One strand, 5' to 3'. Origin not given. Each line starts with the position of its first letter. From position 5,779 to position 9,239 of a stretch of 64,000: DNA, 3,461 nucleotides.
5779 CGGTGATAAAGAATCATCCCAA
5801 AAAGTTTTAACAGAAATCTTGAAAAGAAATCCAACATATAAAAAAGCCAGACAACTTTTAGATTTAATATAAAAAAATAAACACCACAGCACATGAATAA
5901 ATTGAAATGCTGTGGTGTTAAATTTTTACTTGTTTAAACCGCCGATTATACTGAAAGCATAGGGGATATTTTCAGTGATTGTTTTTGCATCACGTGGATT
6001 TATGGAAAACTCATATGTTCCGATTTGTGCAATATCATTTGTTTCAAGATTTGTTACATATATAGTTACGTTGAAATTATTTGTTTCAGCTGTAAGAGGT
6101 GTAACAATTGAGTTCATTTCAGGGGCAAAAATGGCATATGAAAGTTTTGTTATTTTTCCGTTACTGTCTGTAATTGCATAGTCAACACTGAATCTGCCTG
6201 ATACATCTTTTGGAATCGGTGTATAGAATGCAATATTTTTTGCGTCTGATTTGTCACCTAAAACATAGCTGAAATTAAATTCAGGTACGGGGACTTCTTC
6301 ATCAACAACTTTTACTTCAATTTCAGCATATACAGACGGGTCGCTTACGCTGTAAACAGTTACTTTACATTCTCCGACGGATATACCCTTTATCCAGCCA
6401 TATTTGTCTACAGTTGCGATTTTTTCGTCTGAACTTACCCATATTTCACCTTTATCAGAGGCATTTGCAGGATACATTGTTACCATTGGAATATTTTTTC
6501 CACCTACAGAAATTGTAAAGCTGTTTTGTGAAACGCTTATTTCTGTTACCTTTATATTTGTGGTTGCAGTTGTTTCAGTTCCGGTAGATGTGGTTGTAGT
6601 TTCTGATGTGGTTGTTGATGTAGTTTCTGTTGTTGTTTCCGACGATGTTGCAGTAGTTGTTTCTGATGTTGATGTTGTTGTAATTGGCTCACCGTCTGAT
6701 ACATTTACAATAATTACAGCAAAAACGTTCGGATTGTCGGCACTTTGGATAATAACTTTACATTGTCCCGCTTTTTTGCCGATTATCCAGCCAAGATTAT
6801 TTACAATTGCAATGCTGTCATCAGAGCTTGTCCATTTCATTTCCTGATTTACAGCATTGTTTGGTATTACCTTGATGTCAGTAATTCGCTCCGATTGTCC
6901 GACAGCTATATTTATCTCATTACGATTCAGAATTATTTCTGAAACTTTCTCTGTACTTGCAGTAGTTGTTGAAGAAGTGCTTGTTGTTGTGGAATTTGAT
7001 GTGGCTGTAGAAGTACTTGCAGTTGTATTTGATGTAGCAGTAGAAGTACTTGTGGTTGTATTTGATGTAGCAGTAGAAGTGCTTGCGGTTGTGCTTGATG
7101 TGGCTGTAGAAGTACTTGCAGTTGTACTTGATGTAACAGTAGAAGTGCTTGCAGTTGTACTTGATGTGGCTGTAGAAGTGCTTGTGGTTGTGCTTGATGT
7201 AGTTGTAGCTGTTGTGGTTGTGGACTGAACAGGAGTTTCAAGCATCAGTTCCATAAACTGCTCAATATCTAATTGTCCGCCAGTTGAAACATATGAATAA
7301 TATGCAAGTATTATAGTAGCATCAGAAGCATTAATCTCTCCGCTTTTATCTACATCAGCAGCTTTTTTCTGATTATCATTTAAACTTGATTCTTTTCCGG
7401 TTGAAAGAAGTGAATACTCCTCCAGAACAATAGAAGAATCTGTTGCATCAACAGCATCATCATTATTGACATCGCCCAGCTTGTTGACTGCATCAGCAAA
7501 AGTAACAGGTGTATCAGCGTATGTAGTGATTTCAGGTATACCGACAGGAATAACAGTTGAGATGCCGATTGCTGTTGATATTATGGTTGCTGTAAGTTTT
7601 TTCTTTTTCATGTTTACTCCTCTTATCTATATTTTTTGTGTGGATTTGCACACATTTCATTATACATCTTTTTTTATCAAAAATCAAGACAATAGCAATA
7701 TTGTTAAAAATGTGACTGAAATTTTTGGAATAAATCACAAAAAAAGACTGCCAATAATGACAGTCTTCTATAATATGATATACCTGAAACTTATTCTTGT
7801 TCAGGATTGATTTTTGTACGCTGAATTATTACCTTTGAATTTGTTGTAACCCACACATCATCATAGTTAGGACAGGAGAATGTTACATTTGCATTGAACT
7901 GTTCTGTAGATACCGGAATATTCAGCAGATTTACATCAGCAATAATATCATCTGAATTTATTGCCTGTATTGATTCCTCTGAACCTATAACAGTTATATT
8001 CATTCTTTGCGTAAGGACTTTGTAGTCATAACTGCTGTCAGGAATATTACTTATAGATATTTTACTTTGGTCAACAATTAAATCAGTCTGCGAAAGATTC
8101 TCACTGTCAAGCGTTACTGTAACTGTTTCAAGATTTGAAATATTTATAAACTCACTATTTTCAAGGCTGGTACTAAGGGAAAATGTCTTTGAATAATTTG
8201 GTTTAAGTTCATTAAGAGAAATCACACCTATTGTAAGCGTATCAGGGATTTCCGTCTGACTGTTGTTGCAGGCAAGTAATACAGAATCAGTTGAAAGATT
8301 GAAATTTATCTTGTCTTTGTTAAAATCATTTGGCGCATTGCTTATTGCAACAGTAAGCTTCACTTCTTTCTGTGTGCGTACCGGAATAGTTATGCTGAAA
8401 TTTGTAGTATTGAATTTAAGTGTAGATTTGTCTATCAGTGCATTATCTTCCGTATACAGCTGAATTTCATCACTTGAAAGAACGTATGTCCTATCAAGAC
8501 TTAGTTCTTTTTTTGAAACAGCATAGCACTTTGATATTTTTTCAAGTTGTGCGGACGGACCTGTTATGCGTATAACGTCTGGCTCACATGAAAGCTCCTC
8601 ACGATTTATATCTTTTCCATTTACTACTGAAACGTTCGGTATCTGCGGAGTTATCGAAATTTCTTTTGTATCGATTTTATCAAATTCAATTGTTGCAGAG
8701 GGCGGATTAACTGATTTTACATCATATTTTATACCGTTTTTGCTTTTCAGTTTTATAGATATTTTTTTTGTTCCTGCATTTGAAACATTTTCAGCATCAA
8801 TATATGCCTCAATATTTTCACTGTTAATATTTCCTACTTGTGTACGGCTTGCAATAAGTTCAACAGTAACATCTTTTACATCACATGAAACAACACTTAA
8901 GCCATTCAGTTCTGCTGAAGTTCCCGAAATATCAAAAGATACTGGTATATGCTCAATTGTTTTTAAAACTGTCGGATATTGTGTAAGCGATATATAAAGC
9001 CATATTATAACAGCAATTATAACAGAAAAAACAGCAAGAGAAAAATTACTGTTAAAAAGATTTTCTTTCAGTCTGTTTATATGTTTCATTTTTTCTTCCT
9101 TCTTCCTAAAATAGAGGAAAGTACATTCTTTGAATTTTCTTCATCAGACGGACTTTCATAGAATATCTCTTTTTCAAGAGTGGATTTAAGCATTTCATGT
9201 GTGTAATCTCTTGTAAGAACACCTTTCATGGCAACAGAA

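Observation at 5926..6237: A secreted dockerin protein carries a copy of the PknB kinase's extracellular post-PASTA domain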

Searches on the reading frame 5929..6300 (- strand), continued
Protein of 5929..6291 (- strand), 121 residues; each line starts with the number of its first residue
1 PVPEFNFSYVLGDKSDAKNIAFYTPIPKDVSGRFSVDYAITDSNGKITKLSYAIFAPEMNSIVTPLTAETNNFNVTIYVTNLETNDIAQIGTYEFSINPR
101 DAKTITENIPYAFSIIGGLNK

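Call 70: find_encoding_contigs(protein=P0083, flank=8000, max_places=2)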
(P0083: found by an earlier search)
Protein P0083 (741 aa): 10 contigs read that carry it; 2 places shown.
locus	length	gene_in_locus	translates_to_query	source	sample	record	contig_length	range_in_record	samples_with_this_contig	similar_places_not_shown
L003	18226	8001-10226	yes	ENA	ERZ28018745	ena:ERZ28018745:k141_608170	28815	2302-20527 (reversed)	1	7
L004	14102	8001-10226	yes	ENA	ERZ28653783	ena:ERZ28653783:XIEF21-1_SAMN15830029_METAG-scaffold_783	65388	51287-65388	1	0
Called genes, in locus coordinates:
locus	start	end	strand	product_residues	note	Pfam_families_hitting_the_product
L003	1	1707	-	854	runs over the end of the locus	-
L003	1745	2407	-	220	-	PF00574:CLP_protease, PF25145:NfeD1b_N (weak)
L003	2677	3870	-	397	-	PF00404:Dockerin_1 (weak)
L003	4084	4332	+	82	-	-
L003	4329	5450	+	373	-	PF00266:Aminotran_5, PF01053:Cys_Met_Meta_PP, PF01041:DegT_DnrJ_EryC1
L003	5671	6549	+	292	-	PF19293:CdaA_N, PF02457:DAC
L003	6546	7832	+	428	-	PF07949:YbbR (faint)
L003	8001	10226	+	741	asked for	PF26918:Ig_Eae (faint), PF02368:Big_2, PF23486:Ig_TMEM132_5th (faint), PF02368:Big_2, PF26182:Ig_NUP210_5th (weak), PF02368:Big_2, PF26182:Ig_NUP210_5th (weak), PF02368:Big_2 (weak)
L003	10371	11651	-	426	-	PF06689:zf-C4_ClpX, PF05496:RuvB_N (faint), PF00004:AAA, PF07724:AAA_2, PF07728:AAA_5 (weak), PF10431:ClpB_D2-small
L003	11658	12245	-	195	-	PF00574:CLP_protease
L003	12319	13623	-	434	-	PF05697:Trigger_N, PF00254:FKBP_C, PF05698:Trigger_C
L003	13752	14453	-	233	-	PF00149:Metallophos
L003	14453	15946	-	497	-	PF14821:Thr_synth_N, PF00291:PALP, PF24857:THR4_C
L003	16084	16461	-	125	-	PF08378:NERD, PF02021:UPF0102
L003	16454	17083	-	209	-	PF01351:RNase_HII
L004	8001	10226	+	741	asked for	PF26918:Ig_Eae (faint), PF02368:Big_2, PF23486:Ig_TMEM132_5th (faint), PF02368:Big_2, PF26182:Ig_NUP210_5th (weak), PF02368:Big_2, PF26182:Ig_NUP210_5th (weak), PF02368:Big_2 (weak)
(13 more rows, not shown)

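Call 71: find_encoding_contigs(protein=P0076, flank=8000, max_places=2)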
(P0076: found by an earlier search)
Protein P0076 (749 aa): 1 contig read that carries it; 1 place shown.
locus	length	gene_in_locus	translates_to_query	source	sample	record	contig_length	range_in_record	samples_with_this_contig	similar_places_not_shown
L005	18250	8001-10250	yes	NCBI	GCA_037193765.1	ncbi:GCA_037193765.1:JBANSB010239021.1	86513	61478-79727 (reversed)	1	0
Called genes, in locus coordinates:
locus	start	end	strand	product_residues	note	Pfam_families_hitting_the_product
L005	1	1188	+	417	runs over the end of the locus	PF00890:FAD_binding_2 (faint), PF01266:DAO (faint), PF03486:HI0933_like, PF07992:Pyr_redox_2 (weak), PF13738:Pyr_redox_3 (faint), PF22780:HI0933_like_1st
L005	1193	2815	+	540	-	PF28550:DUF8436, PF01266:DAO (faint), PF03486:HI0933_like (weak), PF21688:FAD-depend_C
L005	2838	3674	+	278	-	PF00398:RrnaAD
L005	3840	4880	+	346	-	PF00155:Aminotran_1_2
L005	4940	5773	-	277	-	-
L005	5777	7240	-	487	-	PF04542:Sigma70_r2, PF04545:Sigma70_r4 (weak), PF08281:Sigma70_r4_2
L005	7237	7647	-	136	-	-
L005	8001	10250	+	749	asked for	PF00404:Dockerin_1, PF02368:Big_2, PF26182:Ig_NUP210_5th (weak), PF02368:Big_2 (weak), PF26182:Ig_NUP210_5th (weak), PF02368:Big_2, PF26182:Ig_NUP210_5th (weak), PF02368:Big_2, +2 more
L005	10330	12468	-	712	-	PF18522:DUF5620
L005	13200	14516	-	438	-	PF07949:YbbR (faint)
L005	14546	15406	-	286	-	PF19293:CdaA_N, PF02457:DAC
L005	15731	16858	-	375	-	PF00266:Aminotran_5, PF01212:Beta_elim_lyase (faint), PF01041:DegT_DnrJ_EryC1 (weak), PF01053:Cys_Met_Meta_PP (weak)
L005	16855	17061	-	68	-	-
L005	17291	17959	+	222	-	PF00574:CLP_protease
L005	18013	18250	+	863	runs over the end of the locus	PF17854:FtsK_alpha, PF01580:FtsK_SpoIIIE, PF12846:AAA_10 (faint), PF09397:FtsK_gamma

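Call 74: find_encoding_contigs(protein=P0024, flank=6000, max_places=1)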
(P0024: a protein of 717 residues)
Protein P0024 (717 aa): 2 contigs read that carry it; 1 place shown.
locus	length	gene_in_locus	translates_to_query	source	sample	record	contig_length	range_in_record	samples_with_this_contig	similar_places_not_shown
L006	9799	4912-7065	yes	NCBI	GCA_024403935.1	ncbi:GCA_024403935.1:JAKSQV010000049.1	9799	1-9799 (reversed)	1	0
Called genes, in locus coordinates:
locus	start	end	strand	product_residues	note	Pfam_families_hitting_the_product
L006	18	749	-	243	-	PF12799:LRR_4 (faint)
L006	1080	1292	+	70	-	PF11823:Se_S_carrier (faint)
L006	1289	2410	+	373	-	PF00266:Aminotran_5, PF01041:DegT_DnrJ_EryC1, PF01053:Cys_Met_Meta_PP (weak)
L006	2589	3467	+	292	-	PF19293:CdaA_N, PF02457:DAC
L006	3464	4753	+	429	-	PF07949:YbbR (faint)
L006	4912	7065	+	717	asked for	PF00404:Dockerin_1, PF02368:Big_2 (weak), PF23486:Ig_TMEM132_5th (faint), PF22359:Big-like (faint), PF26918:Ig_Eae (faint), PF02368:Big_2, PF26182:Ig_NUP210_5th (weak)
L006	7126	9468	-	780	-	PF00343:Phosphorylase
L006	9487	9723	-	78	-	-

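Call 75: find_encoding_contigs(protein=P0021, flank=6000, max_places=1)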
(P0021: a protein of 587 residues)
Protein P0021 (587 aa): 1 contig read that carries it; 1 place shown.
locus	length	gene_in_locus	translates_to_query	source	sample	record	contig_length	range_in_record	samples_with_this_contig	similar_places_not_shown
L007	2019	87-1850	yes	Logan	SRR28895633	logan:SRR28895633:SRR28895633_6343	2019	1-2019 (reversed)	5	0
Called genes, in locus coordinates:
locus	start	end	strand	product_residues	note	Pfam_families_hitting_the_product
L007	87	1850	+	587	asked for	PF00404:Dockerin_1 (weak), PF02368:Big_2, PF21461:HL_N-beta (faint), PF26182:Ig_NUP210_5th (weak), PF02368:Big_2, PF26182:Ig_NUP210_5th (weak), PF02368:Big_2, PF26182:Ig_NUP210_5th (weak), +2 more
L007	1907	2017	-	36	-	?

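Call 76: find_encoding_contigs(protein=P0014, flank=6000, max_places=1)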
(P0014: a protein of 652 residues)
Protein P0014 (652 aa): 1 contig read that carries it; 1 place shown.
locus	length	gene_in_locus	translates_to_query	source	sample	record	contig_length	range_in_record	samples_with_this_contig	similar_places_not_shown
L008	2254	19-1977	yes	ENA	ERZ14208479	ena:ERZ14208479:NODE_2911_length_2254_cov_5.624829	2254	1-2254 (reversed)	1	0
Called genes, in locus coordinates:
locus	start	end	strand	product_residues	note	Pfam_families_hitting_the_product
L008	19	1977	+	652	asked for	PF00404:Dockerin_1, PF02368:Big_2, PF26182:Ig_NUP210_5th (weak), PF26918:Ig_Eae (weak), PF02368:Big_2, PF26182:Ig_NUP210_5th (weak), PF02368:Big_2, PF02368:Big_2, +4 more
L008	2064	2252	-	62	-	?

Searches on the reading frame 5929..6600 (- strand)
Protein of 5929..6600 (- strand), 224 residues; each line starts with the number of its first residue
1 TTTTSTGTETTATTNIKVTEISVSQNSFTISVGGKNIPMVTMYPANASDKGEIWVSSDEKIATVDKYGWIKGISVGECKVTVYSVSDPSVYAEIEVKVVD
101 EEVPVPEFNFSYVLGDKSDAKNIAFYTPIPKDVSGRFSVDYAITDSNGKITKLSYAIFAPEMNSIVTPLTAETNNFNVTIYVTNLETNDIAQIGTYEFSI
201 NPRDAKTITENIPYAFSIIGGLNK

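Call 31: find_related_loci(query=window:5929-6600:-, collection=genome_contigs, flank=5000)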
Query window:5929-6600:- (224 aa) in genome_contigs; peptide patterns used: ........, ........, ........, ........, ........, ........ (x = any residue, [..] = any of these).
298 stretches matched a pattern; 1 encode a relative of the query (tblastn E <= 1e-3); 1 distinct loci.
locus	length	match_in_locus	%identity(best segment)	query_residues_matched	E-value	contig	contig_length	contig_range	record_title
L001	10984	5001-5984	55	15-224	5e-72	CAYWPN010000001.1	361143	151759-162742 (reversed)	MAG TPA_asm: uncultured Alistipes sp. isolate SRP222994_co1_313 genome assembly, contig: NODE_2_length_361143_cov_93.202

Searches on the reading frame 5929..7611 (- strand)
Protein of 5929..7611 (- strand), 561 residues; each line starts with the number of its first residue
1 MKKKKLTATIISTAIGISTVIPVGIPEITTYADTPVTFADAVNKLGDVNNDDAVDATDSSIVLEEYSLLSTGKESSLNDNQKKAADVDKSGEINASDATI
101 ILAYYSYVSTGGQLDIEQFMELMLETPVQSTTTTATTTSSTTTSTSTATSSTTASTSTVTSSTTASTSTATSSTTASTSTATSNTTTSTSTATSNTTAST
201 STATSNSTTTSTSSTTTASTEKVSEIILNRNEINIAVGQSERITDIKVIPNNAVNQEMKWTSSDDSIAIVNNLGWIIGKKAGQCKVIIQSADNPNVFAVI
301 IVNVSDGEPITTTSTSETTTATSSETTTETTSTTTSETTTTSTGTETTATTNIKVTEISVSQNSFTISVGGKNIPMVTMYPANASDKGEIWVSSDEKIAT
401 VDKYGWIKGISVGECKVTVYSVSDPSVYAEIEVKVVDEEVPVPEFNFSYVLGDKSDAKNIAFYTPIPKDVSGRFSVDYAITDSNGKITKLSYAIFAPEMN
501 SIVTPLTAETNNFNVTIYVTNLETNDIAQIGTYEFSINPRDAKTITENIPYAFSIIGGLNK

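Call 4: search_protein_families(library=pfam, proteins=[window:5929-7611:-], max_evalue=1)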
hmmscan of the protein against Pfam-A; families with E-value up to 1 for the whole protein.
window:5929-7611:- (561 aa): 6 families
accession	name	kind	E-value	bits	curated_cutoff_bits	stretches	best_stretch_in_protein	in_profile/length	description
PF02368.24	Big_2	-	6e-16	58.6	22.8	2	355-421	2-68/79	Bacterial Ig-like domain (group 2)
PF00404.24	Dockerin_1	-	5e-10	39.9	22.9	1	45-101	1-52/57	Dockerin type I domain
PF23486.1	Ig_TMEM132_5th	-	3.8e-05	24.2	28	1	393-440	90-137/137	TMEM132 fifth domain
PF01456.22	Mucin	-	0.012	16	34.7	1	302-361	36-99/143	Mucin-like glycoprotein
PF04295.18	GD_AH_second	-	0.032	14.7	27.3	1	255-341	37-121/136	D-galactarate dehydratase/Altronate hydrolase, second domain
PF12855.13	Ecl1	-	0.22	13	28.3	1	130-219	39-142/170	TORC1 inhibitor Ecl family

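Call 15: search_protein_families(library=ncbifam, proteins=[window:5929-7611:-], max_evalue=0.1)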
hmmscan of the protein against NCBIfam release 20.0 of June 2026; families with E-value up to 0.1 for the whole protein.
window:5929-7611:- (561 aa): 2 families
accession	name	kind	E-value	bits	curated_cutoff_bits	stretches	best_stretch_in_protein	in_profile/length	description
NF011512.0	PRK14950.1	equivalog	0.0017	17.6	593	1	67-271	294-489/585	DNA polymerase III subunits gamma and tau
NF033849.1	ser_rich_anae_1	subfamily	0.0019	15.6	650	1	131-364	277-529/1163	serine-rich protein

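Call 32: find_encoding_contigs(protein=window:5929-7611:-, flank=6000, max_places=4)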
Protein window:5929-7611:- (561 aa): 1 contig read that carries it; 1 place shown.
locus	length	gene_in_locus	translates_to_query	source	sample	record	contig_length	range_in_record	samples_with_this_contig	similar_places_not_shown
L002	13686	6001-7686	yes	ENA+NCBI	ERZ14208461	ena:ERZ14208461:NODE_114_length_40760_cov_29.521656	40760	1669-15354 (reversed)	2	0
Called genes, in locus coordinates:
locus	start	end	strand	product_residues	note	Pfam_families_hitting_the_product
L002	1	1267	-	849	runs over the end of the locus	PF17854:FtsK_alpha, PF01580:FtsK_SpoIIIE, PF12846:AAA_10 (faint), PF09397:FtsK_gamma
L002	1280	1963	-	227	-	PF00574:CLP_protease, PF25145:NfeD1b_N (weak)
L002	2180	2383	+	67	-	PF11823:Se_S_carrier (faint)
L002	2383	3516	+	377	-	PF00155:Aminotran_1_2 (weak), PF00266:Aminotran_5, PF01212:Beta_elim_lyase (weak), PF01041:DegT_DnrJ_EryC1 (weak), PF01053:Cys_Met_Meta_PP (weak)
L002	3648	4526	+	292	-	PF19293:CdaA_N, PF02457:DAC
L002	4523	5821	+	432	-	PF07949:YbbR (faint)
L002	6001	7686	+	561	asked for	PF00404:Dockerin_1, PF26182:Ig_NUP210_5th (faint), PF02368:Big_2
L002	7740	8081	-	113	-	PF23914:TPR_CcmH_CycH (weak)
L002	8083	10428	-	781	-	PF00343:Phosphorylase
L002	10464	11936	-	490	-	PF02446:Glyco_hydro_77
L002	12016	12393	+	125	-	PF06541:ABC_trans_CmpB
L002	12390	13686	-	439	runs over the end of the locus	PF05057:DUF676 (faint), PF01674:Lipase_2 (weak), PF02089:Palm_thioest (weak)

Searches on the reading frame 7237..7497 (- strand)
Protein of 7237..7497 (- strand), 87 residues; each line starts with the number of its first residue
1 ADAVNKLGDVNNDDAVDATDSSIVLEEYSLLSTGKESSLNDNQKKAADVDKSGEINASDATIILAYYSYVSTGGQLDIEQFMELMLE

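Call 48: search_solved_structures(query=window:7237-7497:-, max_evalue=1, show_alignments=3)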
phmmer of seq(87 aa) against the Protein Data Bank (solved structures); distinct sequences matched with E-value up to 1: 19.
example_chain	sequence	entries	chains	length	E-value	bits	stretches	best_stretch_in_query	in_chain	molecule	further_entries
8ajy_B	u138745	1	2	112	2.8e-12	49.8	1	6-81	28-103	Dockerin from ScaH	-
2ccl_B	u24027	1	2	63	1.2e-06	32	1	7-66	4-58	ENDO-1,4-BETA-XYLANASE Y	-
4fl4_A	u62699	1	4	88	5.2e-06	30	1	6-67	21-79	Glycoside hydrolase family 9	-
1ohz_B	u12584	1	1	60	8.2e-06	29.3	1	7-66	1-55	ENDO-1,4-BETA-XYLANASE Y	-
4cj0_A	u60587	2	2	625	5.9e-05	26.6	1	7-67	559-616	ENDOGLUCANASE D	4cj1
1clc_A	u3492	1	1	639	6.2e-05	26.5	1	7-67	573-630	ENDOGLUCANASE CELD; EC: 3.2.1.4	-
8x39_A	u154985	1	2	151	0.0004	24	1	6-78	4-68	Serine protease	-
8x3a_A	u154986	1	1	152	0.00044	23.9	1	6-78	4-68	Serine protease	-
2yik_A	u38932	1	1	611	0.0028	21.3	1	7-69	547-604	ENDOGLUCANASE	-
9gvb_B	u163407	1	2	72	0.0034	21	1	47-83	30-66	Group 2 dockerin from R. flavefaciens FD-1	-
2mte_A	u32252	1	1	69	0.01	19.5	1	7-66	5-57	Cellulose 1,4-beta-cellobiosidase (reducing end) CelS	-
1daq_A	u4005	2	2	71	0.01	19.5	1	7-66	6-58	ENDOGLUCANASE SS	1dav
2y3n_B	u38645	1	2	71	0.02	18.6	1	7-69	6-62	CELLULOSOMAL FAMILY-48 PROCESSIVE GLYCOSIDE HYDROLASE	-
2vn6_B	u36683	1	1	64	0.34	14.7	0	7-66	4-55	ENDOGLUCANASE A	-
3ul4_B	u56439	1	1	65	0.44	14.3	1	8-66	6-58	Cellulosome enzyme, dockerin type I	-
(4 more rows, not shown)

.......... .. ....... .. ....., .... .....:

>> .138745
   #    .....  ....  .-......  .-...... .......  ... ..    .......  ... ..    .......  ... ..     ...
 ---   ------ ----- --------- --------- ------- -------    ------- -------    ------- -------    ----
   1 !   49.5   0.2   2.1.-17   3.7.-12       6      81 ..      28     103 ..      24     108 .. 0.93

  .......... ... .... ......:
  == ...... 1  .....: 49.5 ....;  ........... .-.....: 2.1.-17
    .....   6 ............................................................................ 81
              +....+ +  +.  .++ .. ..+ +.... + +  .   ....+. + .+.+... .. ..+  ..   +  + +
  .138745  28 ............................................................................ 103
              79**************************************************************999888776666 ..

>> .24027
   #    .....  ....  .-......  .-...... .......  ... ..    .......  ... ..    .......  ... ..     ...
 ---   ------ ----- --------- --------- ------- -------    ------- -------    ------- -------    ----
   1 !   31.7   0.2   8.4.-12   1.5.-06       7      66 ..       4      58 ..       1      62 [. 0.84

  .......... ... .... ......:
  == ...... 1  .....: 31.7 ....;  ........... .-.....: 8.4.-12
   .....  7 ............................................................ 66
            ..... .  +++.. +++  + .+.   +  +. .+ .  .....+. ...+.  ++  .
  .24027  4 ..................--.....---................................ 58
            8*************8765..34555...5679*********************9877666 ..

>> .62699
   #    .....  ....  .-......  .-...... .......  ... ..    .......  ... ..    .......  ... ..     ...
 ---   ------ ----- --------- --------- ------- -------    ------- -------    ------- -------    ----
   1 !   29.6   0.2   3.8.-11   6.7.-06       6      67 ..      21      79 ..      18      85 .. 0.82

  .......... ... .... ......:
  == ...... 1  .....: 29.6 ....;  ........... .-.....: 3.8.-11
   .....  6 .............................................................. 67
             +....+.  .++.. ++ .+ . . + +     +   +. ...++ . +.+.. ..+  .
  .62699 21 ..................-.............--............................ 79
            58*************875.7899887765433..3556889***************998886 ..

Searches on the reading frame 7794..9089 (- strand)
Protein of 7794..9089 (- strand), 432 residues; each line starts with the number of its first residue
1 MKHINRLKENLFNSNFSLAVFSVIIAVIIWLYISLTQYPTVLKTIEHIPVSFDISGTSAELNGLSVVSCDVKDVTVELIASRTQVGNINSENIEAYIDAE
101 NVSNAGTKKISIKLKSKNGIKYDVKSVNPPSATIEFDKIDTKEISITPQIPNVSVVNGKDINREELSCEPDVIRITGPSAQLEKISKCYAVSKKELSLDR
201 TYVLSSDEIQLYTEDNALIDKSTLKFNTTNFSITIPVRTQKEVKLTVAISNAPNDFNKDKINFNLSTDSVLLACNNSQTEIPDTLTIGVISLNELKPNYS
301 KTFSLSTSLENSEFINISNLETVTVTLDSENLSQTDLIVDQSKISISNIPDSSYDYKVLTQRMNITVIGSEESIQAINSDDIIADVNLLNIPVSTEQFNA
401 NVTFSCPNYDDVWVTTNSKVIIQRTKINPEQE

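Call 39: search_protein_families(library=pfam, proteins=[window:7794-9089:-], max_evalue=0.0001)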
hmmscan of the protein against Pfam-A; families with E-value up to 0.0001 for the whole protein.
window:7794-9089:- (432 aa): 1 family
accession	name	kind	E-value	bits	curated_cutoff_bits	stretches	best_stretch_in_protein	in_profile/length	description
PF07949.17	YbbR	-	5.9e-09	36.6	22.3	1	48-121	1-70/81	YbbR-like protein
